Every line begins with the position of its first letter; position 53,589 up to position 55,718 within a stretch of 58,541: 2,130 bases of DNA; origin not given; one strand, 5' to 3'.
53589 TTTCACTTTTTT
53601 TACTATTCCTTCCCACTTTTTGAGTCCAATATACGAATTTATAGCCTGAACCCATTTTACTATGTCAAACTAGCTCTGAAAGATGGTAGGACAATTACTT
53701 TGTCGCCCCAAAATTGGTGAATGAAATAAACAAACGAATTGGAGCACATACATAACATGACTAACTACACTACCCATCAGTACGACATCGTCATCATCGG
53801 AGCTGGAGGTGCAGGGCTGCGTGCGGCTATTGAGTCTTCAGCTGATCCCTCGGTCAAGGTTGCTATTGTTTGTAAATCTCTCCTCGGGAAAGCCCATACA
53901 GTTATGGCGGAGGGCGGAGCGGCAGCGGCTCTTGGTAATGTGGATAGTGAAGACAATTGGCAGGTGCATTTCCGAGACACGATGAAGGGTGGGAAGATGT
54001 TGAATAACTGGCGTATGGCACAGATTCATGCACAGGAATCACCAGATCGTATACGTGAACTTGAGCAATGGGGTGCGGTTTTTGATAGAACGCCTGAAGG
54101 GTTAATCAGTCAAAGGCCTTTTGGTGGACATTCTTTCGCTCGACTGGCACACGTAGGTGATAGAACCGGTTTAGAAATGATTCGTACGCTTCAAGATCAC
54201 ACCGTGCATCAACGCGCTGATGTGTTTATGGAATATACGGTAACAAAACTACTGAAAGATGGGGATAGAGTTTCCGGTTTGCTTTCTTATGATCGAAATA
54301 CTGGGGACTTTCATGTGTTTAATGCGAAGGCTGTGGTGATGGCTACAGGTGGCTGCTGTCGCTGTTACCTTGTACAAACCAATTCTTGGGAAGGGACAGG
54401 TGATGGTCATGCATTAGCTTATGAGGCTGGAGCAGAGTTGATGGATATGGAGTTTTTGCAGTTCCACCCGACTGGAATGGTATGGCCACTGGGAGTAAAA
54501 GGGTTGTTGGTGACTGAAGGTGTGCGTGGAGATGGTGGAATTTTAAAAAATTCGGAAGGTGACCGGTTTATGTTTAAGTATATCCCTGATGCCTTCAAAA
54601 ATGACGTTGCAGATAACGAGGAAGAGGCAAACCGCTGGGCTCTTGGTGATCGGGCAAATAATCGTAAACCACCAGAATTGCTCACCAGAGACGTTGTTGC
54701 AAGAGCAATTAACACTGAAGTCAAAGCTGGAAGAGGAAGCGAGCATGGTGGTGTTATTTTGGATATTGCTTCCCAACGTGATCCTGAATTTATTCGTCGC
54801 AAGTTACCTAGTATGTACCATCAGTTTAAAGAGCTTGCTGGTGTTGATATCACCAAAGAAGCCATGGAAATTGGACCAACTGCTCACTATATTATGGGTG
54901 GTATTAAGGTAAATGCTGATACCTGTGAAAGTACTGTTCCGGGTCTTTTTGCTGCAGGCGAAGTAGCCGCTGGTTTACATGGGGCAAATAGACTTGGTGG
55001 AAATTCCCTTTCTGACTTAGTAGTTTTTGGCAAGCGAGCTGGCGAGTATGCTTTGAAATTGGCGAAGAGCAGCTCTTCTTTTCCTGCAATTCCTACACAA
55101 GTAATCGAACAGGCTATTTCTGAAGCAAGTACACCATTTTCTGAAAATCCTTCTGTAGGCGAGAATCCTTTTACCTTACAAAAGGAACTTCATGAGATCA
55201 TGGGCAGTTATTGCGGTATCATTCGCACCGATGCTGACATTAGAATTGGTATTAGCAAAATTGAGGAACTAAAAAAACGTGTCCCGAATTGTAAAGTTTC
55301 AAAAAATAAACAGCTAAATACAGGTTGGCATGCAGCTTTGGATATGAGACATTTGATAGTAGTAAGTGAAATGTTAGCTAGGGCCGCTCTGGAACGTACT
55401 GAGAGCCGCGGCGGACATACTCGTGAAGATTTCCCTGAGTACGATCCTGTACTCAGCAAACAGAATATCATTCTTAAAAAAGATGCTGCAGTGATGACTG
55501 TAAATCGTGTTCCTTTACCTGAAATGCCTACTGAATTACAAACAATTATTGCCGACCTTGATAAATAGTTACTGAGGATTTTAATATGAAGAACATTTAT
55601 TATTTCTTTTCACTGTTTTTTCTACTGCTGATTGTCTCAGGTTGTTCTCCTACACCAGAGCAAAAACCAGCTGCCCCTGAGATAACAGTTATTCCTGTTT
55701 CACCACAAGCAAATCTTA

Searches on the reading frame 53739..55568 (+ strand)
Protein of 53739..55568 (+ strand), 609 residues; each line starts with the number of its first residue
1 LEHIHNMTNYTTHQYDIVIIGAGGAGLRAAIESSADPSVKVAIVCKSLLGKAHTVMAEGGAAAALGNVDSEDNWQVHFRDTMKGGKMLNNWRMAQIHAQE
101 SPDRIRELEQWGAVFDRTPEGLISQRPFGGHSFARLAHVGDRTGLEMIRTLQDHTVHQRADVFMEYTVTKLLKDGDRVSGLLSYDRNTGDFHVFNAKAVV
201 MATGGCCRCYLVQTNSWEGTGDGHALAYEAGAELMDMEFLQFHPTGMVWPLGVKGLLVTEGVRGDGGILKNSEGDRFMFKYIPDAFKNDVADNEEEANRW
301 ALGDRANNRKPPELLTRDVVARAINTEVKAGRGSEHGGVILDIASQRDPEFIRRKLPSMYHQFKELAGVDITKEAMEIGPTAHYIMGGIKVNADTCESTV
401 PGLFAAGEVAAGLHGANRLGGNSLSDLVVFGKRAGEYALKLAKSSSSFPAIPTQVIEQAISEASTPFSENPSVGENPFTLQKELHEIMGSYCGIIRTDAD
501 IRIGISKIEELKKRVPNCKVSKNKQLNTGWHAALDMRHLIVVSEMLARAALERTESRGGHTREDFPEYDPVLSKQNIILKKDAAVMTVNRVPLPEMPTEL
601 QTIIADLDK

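Call 32: search_protein_families(library=ncbifam, proteins=[window:53739-55568:+], max_evalue=1e-10)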
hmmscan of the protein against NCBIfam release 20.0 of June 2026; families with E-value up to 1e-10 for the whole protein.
window:53739-55568:+ (609 aa): 31 families (the best 25 are shown)
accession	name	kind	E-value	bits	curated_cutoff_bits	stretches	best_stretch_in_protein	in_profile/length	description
NF005866.0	PRK07803.1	equivalog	9e-286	949.1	819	1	7-605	1-610/631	fumarate reductase/succinate dehydrogenase flavoprotein subunit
NF004900.0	PRK06263.1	equivalog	9.4e-171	569.1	718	2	13-284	6-275/546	fumarate reductase (CoM/CoB) subunit TfrA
TIGR01812.1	sdhA_frdA_Gneg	subfamily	1.5e-156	522.2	567.3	1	16-583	1-546/568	succinate dehydrogenase or fumarate reductase, flavoprotein subunit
TIGR01816.1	sdhA_forward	equivalog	1.2e-137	459.6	727.35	2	13-285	1-274/584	succinate dehydrogenase flavoprotein subunit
NF004724.0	PRK06069.1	subfamily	6.6e-137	457.1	826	2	14-286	5-275/577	succinate dehydrogenase/fumarate reductase flavoprotein subunit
NF004613.0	PRK05945.1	equivalog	9.4e-125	417.4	824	1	14-587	3-557/575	succinate dehydrogenase/fumarate reductase flavoprotein subunit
NF006686.0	PRK09231.1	equivalog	1.6e-123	413.4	854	1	12-569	3-544/598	fumarate reductase (quinol) flavoprotein subunit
NF005037.0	PRK06452.1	equivalog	1.3e-115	387.2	862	2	14-286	5-273/566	succinate dehydrogenase flavoprotein subunit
TIGR01176.1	fum_red_Fp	equivalog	3e-113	379.5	932.7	1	13-571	2-544/580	fumarate reductase (quinol) flavoprotein subunit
TIGR00551.1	nadB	equivalog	1.3e-106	357.2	452.75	2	13-283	1-264/489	L-aspartate oxidase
NF042982.1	MFR_Fp_SdhA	equivalog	2.8e-103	346.4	1100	2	12-282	45-312/612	8-methylmenaquinol:fumarate reductase flavoprotein subunit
NF005701.0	PRK07512.1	equivalog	1.8e-102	343.3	528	2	9-285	4-274/516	L-aspartate oxidase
NF006383.0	PRK08626.1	equivalog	4.1e-101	339.2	663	3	313-569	297-557/657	fumarate reductase flavoprotein subunit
NF005867.0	PRK07804.1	equivalog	3e-99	332.7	639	2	12-279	16-286/548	L-aspartate oxidase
NF006567.0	PRK09077.1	equivalog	7.5e-94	314.9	629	2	9-281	3-280/537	L-aspartate oxidase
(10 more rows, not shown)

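Call 33: list_cluster_members(proteins=[window:53739-55568:+, window:42367-43644:+, window:684-3140:-, window:3277-3906:+, window:34530-35828:+, window:46381-47583:+, window:5816-6406:-, window:5133-5603:-, window:4549-5004:-, window:7710-7952:-])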
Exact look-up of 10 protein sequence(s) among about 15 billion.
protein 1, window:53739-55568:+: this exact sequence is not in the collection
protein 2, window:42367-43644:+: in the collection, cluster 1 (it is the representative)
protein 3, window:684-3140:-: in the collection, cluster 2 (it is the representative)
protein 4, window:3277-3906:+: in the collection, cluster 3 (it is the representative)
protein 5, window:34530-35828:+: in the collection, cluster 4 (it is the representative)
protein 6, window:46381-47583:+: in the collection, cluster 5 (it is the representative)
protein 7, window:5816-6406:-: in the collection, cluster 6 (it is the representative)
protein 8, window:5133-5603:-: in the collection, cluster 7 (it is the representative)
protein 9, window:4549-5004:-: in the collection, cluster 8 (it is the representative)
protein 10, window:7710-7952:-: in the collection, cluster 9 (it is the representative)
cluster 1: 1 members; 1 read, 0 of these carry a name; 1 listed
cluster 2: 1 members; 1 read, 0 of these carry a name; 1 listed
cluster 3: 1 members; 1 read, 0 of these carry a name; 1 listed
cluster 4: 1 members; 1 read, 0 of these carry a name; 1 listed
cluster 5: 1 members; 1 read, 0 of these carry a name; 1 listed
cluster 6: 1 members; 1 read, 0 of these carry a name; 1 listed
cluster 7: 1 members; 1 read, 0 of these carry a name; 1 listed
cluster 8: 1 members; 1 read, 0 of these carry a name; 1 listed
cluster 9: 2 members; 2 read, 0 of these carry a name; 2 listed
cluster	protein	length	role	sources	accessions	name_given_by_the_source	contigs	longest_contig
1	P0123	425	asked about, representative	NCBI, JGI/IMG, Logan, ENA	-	-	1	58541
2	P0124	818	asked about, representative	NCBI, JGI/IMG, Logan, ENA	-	-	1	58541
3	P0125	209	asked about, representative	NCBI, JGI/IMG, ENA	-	-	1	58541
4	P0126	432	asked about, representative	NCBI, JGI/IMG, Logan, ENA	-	-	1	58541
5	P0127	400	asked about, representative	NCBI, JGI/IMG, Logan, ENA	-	-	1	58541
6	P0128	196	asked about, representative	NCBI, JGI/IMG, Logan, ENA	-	-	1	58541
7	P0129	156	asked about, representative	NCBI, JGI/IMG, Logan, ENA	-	-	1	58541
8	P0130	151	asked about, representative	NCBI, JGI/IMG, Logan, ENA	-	-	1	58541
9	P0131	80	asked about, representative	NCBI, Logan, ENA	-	-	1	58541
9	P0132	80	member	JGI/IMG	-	-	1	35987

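Call 34: find_encoding_contigs(protein=P0132, flank=10000, max_places=6)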
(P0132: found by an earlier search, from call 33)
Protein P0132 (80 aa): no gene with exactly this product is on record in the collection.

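Call 68: search_protein_families(library=pfam, alignment_id=A3, max_evalue=0.01)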
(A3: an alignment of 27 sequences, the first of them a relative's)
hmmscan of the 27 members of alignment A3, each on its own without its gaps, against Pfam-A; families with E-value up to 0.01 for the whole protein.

A. member 1, P0128 (196 aa): 0 families

B. families by the number of members that match (of 27 scanned): 13 families
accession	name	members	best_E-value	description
PF13646.12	HEAT_2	26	1.9e-14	HEAT repeats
PF02985.28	HEAT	14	2.3e-08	HEAT repeat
PF13513.12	HEAT_EZ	2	4.7e-07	HEAT-like repeat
PF01851.28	PC_rep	1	2.8e-06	Proteasome/cyclosome repeat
PF13424.12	TPR_12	1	2.5e-05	Tetratricopeptide repeat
PF14500.11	MMS19_N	1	0.00034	Dos2-interacting transcription regulator of RNA-Pol-II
PF00790.25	VHS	1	0.00081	VHS domain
PF12717.13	Cnd1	1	0.001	non-SMC mitotic condensation complex subunit 1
PF00514.29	Arm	1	0.0017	Armadillo/beta-catenin-like repeat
PF11698.14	V-ATPase_H_C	1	0.0072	V-ATPase subunit H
PF25801.1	HEAT_GCN1_C_2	1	0.0094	Stalled ribosome sensor GCN1-like, HEAT repeats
PF12719.13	Cnd3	1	0.0094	Nuclear condensing complex subunits, C-term domain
PF14663.11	RasGEF_N_2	1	0.0097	Rapamycin-insensitive companion of mTOR RasGEF_N domain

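Call 69: search_solved_structures(query=A3, max_evalue=1)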
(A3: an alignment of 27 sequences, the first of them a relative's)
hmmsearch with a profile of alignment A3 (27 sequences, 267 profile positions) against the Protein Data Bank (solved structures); distinct sequences matched with E-value up to 1: 47.
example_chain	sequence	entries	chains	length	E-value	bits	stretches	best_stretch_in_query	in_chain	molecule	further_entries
4zv6_A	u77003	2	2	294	4.6e-14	56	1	81-136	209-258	AlphaRep-7 | alpha-Rep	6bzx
6ft5_A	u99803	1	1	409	7.2e-14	55.4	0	81-138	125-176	alphaRep A3_A3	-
9sah_A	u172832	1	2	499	4.2e-12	49.6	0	81-132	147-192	E4-NB2 synthetic fusion protein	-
6fsq_A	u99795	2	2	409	1.3e-11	47.9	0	81-138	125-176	alphaRep A3_bGFPD | A3_bGFPD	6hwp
4xl5_C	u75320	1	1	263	1.6e-09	41.1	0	81-99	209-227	bGFP-A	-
5dcq_A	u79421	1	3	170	6.9e-09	39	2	81-99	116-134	artificial repeat proteins (alphaREP3)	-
6gwc_C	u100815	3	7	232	8.9e-09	38.7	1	48-133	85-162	iE5 ALPHAREP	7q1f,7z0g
5vhf_U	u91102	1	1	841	9.6e-09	38.6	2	38-103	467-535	26S proteasome non-ATPase regulatory subunit 1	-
9e8o_U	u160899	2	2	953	1.1e-08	38.4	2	38-103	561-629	26S proteasome non-ATPase regulatory subunit 1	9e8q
12bm_U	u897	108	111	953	1.1e-08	38.4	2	38-103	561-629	26S proteasome non-ATPase regulatory subunit 1 | RPN2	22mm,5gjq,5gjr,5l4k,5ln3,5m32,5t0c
5vgz_U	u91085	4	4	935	1.2e-08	38.2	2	38-104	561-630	26S proteasome non-ATPase regulatory subunit 1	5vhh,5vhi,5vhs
5vfp_U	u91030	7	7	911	1.7e-08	37.8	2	38-104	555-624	26S proteasome non-ATPase regulatory subunit 1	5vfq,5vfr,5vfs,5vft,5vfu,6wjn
9mbq_U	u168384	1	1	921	1.7e-08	37.7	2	38-104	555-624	26S proteasome non-ATPase regulatory subunit 1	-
6epc_N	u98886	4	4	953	2.8e-08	37.1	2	38-103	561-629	26S proteasome non-ATPase regulatory subunit 1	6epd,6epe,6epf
8amz_N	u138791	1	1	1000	5.2e-08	36.2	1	8-99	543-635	26S proteasome non-ATPase regulatory subunit 1 homolog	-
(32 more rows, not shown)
